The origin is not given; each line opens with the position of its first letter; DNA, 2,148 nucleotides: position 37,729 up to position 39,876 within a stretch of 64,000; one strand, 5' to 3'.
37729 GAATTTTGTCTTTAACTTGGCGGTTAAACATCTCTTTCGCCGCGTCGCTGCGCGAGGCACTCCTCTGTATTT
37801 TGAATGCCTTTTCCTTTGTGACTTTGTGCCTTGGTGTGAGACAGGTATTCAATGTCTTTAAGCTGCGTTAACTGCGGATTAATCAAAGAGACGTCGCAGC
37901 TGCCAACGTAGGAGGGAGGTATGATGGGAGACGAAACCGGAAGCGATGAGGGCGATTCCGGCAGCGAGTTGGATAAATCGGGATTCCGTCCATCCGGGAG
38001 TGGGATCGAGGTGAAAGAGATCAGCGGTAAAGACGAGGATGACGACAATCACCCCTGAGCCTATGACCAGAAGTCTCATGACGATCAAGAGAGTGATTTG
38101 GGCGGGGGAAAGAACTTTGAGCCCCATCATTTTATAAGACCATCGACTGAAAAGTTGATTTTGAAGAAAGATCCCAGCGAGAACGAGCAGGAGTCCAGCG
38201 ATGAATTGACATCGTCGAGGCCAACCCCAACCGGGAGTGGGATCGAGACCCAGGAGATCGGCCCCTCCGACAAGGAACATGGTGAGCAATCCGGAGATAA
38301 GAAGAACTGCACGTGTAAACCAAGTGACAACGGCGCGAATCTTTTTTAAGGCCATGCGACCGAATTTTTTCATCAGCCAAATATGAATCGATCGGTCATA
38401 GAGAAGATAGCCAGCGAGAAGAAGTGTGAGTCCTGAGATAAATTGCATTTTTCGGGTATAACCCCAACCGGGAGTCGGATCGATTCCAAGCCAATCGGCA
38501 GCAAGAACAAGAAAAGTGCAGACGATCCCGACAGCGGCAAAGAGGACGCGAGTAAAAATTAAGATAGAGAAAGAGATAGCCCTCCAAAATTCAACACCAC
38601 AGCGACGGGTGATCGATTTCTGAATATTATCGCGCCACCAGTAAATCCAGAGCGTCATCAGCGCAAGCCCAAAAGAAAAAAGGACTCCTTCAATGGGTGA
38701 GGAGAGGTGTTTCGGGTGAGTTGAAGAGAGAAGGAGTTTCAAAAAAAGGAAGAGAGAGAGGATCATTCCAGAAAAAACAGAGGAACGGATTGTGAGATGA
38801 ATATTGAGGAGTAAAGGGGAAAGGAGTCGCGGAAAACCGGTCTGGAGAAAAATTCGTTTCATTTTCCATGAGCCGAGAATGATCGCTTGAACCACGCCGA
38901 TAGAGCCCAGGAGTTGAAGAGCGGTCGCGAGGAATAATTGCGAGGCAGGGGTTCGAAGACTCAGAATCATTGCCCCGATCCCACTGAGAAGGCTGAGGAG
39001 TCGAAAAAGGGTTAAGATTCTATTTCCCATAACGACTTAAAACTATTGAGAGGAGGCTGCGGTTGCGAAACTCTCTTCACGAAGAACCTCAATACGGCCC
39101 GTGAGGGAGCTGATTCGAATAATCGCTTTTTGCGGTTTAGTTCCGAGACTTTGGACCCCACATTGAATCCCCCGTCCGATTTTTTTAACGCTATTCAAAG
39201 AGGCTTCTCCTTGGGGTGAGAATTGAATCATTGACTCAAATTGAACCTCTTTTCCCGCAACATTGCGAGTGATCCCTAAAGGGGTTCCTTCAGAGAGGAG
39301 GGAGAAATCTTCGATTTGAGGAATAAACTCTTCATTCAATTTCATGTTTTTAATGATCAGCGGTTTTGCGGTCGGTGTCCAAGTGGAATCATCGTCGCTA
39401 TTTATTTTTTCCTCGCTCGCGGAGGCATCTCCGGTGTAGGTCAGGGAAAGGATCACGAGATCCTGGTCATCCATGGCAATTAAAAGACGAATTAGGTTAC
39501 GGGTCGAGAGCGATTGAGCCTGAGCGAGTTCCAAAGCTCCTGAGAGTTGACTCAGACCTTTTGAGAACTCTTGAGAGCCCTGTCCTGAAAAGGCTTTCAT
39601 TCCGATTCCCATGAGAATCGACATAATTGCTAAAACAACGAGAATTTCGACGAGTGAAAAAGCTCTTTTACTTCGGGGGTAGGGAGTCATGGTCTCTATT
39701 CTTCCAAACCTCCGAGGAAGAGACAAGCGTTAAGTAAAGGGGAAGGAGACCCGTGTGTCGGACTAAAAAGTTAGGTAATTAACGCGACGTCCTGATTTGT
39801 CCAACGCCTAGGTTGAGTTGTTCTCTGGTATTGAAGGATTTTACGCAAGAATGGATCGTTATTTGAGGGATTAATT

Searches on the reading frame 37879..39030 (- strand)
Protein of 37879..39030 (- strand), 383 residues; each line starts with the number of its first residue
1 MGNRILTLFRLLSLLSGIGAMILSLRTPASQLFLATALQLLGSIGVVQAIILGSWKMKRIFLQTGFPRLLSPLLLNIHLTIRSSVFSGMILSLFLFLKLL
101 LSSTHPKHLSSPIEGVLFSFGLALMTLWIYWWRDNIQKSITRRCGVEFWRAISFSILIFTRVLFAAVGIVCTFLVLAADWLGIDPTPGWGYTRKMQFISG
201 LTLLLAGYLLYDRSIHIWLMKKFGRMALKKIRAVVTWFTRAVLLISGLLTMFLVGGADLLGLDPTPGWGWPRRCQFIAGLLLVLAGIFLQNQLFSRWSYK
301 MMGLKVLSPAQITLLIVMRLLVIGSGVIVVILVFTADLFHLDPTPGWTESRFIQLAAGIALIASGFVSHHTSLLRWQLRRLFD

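Call 16: search_protein_families(library=pfam, proteins=[window:37879-39030:-])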
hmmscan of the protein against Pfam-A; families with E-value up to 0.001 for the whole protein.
window:37879-39030:- (383 aa): 0 families

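Call 59: find_homologous_proteins(query=window:37879-39030:-, max_evalue=1e-30)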
Query window:37879-39030:- (383 aa): 15 proteins with E <= 1e-30 among 8000 candidates.
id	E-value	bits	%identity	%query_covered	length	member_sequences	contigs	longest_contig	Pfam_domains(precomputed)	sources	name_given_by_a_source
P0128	2.6e-230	783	100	95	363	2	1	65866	-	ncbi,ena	-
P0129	1.2e-205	702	83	100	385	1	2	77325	-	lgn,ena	-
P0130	1.4e-191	655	79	100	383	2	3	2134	-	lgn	-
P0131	1.9e-142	493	76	77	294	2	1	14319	-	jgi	jgi:hypothetical protein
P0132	9.5e-134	465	57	97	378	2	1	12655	-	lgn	-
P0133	2.1e-121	424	52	100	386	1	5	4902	-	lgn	-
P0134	2.4e-93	332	55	69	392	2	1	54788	-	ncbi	-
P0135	1.5e-54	204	43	56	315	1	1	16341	-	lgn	-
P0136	9.7e-54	201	46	57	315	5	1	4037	-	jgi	-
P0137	5.4e-53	199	46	56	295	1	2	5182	-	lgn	-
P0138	1.3e-52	198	42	61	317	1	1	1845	-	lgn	-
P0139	4.6e-52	196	45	57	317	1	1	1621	-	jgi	-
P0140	1.3e-51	194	46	57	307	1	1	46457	-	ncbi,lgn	-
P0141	1.7e-51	194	42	58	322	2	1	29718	-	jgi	-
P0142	1.0e-49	188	41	58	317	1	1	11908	-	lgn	-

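Call 60: find_encoding_contigs(protein=P0129, flank=10000, max_places=2)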
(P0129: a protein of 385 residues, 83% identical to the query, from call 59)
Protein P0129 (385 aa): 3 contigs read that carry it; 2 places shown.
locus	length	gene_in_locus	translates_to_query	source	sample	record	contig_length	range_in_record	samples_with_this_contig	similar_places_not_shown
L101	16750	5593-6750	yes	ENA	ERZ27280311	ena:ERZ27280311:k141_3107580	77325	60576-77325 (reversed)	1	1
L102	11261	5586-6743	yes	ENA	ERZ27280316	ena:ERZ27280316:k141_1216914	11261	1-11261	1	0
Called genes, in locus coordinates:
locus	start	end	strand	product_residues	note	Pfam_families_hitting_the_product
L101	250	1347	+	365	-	PF04055:Radical_SAM, PF19288:CofH_C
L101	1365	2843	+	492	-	PF00089:Trypsin, PF13365:Trypsin_2, PF17815:PDZ_3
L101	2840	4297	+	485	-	PF13180:PDZ_2 (faint), PF17815:PDZ_3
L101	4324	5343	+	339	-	PF00535:Glycos_transf_2, PF13641:Glyco_tranf_2_3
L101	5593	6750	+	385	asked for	-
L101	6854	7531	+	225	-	PF01487:DHquinase_I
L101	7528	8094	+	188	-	-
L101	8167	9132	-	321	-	PF19300:BPD_transp_1_N, PF00528:BPD_transp_1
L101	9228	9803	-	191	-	-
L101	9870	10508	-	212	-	PF12802:MarR_2 (faint), PF13412:HTH_24 (weak)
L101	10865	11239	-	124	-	-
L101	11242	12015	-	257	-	PF02517:Rce1-like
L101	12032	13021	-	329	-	PF01343:Peptidase_S49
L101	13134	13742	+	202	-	PF00702:Hydrolase, PF13419:HAD_2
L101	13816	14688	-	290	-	PF05721:PhyH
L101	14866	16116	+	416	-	PF07690:MFS_1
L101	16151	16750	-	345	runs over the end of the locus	PF02463:SMC_N, PF13175:AAA_15 (weak), PF13476:AAA_23, PF13304:AAA_21 (faint)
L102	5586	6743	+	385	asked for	-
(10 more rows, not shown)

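Call 61: find_encoding_contigs(protein=P0131, flank=8000, max_places=2)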
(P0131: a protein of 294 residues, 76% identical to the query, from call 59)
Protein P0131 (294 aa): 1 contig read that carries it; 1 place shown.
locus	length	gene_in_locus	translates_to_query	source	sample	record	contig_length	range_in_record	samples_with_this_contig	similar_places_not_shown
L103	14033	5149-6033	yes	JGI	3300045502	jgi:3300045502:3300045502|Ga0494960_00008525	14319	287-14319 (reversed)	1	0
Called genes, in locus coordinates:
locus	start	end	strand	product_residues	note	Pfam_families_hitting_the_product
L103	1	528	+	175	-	?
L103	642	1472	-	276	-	-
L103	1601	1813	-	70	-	-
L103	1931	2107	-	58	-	-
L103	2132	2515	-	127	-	-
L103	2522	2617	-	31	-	-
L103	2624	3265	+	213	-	-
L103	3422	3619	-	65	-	-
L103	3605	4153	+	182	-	PF00535:Glycos_transf_2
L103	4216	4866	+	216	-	PF07963:N_methyl (weak)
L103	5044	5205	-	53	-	-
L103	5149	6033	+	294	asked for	-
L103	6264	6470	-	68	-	-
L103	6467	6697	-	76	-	PF04536:TPM_phosphatase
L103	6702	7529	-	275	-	-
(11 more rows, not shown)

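Call 62: find_encoding_contigs(protein=P0132, flank=8000, max_places=2)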
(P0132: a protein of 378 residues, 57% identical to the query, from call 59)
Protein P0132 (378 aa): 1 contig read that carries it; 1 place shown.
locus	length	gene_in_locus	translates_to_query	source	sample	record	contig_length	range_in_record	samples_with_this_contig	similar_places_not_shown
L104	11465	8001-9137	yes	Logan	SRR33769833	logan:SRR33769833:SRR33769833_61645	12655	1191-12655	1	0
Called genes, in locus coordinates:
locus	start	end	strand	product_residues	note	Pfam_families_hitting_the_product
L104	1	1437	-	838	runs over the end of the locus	PF01624:MutS_I, PF05188:MutS_II, PF05192:MutS_III, PF05190:MutS_IV, PF00488:MutS_V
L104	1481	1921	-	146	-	PF04134:DCC1-like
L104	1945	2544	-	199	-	PF13174:TPR_6 (faint), PF13424:TPR_12 (faint), PF13428:TPR_14 (faint), PF13432:TPR_16 (weak), PF14559:TPR_19 (faint)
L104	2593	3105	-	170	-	PF04390:LptE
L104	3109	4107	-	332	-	PF13512:TPR_18 (faint), PF07719:TPR_2 (faint), PF13181:TPR_8 (faint), PF13424:TPR_12 (faint), PF13432:TPR_16 (weak), PF13174:TPR_6 (weak), PF13525:YfiO, PF13174:TPR_6 (weak), +3 more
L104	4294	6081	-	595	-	PF17773:UPF0176_N, PF00581:Rhodanese, PF00849:PseudoU_synth_2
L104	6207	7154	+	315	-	PF01471:PG_binding_1, PF03734:YkuD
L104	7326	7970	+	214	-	PF07963:N_methyl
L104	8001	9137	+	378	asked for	-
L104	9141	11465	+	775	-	?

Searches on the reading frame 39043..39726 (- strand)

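Call 75: search_protein_families(library=pfam, proteins=[window:39043-39726:-], max_evalue=0.001)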
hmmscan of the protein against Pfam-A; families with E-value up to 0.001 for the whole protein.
window:39043-39726:- (227 aa): 1 family
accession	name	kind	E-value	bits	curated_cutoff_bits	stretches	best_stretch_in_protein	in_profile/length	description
PF07963.17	N_methyl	-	7.4e-08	32.1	21.2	1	18-41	2-25/27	Prokaryotic N-terminal methylation motif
